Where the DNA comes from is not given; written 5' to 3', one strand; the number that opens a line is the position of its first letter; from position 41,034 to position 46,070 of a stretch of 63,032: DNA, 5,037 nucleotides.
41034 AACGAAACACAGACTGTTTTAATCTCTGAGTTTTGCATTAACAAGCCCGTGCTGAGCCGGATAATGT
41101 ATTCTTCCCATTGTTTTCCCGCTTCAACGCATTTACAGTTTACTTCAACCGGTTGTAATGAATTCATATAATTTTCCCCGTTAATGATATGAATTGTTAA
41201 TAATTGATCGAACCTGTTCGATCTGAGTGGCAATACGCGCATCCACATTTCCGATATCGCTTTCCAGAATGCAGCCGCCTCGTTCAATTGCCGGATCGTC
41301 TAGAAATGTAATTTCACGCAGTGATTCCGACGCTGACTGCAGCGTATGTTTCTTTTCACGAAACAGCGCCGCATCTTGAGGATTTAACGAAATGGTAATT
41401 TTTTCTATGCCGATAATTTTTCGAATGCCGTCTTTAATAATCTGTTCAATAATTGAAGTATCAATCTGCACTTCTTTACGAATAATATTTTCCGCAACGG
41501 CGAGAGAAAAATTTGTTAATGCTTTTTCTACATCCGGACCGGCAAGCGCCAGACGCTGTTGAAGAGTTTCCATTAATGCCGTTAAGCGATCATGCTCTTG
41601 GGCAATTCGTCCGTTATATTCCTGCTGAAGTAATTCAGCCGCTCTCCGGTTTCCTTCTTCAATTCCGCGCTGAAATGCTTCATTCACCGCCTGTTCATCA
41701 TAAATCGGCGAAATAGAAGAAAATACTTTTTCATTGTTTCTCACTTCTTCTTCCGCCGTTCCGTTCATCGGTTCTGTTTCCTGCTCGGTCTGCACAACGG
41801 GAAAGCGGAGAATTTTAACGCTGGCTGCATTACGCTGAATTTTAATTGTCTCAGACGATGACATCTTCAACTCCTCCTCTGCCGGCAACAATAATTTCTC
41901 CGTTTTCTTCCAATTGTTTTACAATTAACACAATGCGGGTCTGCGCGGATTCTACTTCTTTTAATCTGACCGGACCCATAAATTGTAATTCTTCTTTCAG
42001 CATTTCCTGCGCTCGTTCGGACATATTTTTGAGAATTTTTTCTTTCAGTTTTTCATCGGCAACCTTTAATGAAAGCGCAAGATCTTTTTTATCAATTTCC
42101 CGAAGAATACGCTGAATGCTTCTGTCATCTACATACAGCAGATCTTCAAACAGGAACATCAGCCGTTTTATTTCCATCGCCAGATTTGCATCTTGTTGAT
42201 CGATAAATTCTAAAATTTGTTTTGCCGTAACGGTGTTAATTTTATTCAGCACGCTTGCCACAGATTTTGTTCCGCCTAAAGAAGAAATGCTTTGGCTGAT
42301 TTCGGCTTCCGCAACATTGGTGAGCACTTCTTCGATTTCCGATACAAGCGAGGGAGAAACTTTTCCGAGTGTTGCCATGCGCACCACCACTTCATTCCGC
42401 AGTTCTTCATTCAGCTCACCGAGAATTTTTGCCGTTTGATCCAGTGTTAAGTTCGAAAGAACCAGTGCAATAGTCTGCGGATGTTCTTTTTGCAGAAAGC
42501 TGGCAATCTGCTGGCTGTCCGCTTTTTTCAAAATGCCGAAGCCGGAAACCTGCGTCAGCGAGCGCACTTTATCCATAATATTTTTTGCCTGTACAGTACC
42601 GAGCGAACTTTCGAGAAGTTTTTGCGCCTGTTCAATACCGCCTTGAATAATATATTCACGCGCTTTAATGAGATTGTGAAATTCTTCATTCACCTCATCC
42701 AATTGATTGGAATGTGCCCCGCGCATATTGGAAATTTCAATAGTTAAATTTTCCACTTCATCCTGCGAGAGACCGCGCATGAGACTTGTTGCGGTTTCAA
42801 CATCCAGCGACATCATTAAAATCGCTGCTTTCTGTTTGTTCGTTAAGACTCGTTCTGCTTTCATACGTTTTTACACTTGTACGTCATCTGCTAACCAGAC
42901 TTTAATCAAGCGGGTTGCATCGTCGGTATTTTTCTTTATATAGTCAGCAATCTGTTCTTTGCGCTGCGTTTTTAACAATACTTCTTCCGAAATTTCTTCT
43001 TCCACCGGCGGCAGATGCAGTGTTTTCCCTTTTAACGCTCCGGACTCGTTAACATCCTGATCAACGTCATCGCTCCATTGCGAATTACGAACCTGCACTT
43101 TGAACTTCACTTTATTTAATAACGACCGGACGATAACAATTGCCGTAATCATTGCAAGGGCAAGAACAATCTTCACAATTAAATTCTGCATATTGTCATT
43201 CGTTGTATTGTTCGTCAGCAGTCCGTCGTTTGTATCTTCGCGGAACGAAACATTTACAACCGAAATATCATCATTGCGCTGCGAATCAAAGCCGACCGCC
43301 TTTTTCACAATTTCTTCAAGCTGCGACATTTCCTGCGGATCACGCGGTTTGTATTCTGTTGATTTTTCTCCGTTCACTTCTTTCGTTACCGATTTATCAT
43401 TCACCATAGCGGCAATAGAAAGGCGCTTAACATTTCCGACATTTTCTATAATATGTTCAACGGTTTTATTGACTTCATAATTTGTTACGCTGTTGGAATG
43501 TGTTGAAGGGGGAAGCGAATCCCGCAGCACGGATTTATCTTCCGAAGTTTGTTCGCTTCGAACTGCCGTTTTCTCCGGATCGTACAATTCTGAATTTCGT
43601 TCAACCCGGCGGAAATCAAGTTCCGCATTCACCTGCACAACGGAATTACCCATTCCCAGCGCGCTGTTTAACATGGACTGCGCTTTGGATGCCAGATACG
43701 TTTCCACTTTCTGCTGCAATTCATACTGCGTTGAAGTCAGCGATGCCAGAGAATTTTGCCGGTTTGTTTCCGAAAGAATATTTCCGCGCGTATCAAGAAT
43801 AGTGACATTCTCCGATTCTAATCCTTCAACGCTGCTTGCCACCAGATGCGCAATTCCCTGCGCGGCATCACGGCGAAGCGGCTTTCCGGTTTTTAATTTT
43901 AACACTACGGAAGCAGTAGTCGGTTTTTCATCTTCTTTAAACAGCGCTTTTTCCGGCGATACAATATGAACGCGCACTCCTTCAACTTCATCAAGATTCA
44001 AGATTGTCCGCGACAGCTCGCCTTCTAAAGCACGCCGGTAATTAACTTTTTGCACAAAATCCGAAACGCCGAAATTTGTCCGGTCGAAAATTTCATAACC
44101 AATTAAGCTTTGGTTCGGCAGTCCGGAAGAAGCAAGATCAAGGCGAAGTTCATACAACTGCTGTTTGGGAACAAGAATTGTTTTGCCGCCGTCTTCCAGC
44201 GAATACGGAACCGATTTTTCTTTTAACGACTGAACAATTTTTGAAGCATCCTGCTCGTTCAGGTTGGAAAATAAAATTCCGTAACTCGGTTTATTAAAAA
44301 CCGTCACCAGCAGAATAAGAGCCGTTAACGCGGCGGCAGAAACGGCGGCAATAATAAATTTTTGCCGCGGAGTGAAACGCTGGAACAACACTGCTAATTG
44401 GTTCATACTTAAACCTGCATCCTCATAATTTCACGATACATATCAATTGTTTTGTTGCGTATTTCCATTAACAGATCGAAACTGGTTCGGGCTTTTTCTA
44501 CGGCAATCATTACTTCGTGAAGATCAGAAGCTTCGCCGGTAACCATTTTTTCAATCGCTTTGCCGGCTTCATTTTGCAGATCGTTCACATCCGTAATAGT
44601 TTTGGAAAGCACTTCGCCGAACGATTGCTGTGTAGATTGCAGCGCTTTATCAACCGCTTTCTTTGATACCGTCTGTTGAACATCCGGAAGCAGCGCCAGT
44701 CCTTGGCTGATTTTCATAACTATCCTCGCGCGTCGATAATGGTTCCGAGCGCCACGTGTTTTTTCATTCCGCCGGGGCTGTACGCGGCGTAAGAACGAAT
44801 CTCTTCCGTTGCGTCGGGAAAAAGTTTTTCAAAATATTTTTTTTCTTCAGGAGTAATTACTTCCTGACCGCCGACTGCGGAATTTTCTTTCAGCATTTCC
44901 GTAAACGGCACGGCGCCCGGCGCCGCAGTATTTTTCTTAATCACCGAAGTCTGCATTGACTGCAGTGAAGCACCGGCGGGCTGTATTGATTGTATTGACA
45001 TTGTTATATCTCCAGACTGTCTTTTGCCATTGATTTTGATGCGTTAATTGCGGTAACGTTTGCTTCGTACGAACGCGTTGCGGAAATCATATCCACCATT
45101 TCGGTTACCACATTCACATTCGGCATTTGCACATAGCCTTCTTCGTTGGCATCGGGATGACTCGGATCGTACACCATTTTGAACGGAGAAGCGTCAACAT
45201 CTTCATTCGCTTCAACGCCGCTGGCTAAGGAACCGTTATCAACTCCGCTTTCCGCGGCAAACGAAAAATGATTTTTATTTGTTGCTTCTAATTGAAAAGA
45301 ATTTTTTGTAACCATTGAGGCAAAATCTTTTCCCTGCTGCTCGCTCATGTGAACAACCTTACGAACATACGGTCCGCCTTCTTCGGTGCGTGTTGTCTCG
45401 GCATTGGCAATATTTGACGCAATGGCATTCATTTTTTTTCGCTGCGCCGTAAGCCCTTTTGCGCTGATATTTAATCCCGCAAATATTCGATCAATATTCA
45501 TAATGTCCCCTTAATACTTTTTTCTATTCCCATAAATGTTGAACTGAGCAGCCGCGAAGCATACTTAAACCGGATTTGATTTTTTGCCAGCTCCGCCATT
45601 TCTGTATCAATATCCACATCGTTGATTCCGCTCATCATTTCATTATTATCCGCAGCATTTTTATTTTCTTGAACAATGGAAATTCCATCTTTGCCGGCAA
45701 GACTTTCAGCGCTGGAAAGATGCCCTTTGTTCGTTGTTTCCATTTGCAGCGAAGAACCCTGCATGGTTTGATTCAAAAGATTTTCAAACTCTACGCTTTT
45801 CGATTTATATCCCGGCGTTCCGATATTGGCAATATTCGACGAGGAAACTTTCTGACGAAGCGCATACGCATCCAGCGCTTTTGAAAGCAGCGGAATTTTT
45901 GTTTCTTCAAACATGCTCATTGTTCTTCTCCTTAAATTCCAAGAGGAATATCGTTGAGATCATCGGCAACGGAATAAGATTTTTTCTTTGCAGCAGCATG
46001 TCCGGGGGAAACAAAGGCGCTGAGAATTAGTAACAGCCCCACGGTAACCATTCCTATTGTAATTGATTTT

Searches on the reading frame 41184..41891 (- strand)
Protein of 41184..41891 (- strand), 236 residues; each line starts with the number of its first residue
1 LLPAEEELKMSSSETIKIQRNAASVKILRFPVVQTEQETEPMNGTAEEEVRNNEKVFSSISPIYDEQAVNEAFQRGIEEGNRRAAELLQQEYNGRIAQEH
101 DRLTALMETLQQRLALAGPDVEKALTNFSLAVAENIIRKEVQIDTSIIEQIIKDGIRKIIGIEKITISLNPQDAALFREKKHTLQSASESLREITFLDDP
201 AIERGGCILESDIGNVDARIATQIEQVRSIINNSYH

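Call 57: search_protein_families(library=pfam, proteins=[window:41184-41891:-], max_evalue=0.001)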
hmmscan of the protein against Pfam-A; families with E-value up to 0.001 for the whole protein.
window:41184-41891:- (236 aa): 1 family
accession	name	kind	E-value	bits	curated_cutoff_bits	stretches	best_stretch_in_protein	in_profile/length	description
PF02108.21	FliH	-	1.4e-25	90.2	24.1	1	98-227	2-128/128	Flagellar assembly protein FliH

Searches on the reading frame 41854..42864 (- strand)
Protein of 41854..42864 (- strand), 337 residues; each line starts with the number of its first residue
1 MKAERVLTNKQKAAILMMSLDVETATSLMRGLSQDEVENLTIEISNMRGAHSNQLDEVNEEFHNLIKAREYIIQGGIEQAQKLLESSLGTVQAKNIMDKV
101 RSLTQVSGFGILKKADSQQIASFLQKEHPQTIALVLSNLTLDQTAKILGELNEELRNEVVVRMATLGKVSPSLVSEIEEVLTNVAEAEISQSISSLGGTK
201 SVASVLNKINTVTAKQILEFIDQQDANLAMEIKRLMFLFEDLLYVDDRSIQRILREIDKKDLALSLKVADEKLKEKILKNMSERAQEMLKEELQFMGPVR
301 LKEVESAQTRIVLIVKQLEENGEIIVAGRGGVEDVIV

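Call 57: search_protein_families(library=pfam, proteins=[window:41854-42864:-], max_evalue=0.001)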
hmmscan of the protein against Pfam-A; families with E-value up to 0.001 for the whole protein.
window:41854-42864:- (337 aa): 4 families
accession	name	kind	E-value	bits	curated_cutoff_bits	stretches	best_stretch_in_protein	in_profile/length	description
PF01706.21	FliG_C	-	1.2e-45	154.7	23.3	2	221-325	3-107/108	FliG C-terminal domain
PF14842.11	FliG_N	-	2.1e-36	125.1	25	2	7-109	2-104/104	FliG N-terminal domain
PF14841.11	FliG_M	-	1e-29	103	25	1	118-190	2-74/76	FliG middle domain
PF03448.22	MgtE_N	-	6.9e-08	33.4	25.9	0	108-163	30-85/102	MgtE intracellular N domain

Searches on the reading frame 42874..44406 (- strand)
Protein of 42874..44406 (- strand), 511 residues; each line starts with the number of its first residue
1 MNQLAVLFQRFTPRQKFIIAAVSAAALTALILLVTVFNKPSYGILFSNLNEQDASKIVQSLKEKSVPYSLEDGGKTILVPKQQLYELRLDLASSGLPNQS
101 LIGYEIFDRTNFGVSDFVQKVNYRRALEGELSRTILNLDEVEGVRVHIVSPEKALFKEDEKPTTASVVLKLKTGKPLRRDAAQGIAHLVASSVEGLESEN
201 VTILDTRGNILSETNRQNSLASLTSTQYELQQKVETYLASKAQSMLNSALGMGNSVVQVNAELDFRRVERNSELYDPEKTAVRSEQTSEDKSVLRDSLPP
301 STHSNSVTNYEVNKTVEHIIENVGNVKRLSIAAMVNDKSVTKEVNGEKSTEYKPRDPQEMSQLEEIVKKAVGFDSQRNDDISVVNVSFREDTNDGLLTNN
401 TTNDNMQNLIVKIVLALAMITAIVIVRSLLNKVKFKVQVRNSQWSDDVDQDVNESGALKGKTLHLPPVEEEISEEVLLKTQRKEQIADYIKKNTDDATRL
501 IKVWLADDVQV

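Call 57: search_protein_families(library=pfam, proteins=[window:42874-44406:-], max_evalue=0.001)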
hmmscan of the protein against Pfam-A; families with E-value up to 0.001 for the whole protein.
window:42874-44406:- (511 aa): 2 families
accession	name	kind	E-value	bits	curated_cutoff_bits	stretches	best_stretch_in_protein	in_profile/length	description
PF01514.23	YscJ_FliF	-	6e-67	225.4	24.4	1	38-212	2-178/179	Secretory protein of YscJ/FliF family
PF08345.17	YscJ_FliF_C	-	1.6e-33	116.7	23.8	1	246-388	1-147/147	Flagellar M-ring protein C-terminal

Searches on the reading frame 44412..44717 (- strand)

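Call 58: search_protein_families(library=pfam, proteins=[window:44412-44717:-], max_evalue=0.001)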
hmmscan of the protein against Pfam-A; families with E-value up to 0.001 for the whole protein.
window:44412-44717:- (102 aa): 1 family
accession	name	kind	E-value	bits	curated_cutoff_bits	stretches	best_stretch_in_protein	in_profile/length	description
PF02049.23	FliE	-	1.4e-26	92.9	22.4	1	18-102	5-89/89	Flagellar hook-basal body complex protein FliE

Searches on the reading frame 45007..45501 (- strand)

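Call 58: search_protein_families(library=pfam, proteins=[window:45007-45501:-], max_evalue=0.001)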
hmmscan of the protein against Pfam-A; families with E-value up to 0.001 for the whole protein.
window:45007-45501:- (165 aa): 2 families
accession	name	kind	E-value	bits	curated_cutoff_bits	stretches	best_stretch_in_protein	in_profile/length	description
PF06429.18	Flg_bbr_C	-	1.3e-15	57.1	23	1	121-163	2-44/46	Flagellar basal body rod FlgEFG protein C-terminal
PF00460.25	Flg_bb_rod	-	1e-07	32.2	20.7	1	10-37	1-28/31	Flagella basal body rod protein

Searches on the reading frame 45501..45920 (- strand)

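Call 58: search_protein_families(library=pfam, proteins=[window:45501-45920:-], max_evalue=0.001)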
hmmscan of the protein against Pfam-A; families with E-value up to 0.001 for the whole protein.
window:45501-45920:- (140 aa): 1 family
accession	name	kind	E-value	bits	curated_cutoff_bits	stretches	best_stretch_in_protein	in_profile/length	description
PF00460.25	Flg_bb_rod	-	2.1e-06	28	20.7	1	14-39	6-31/31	Flagella basal body rod protein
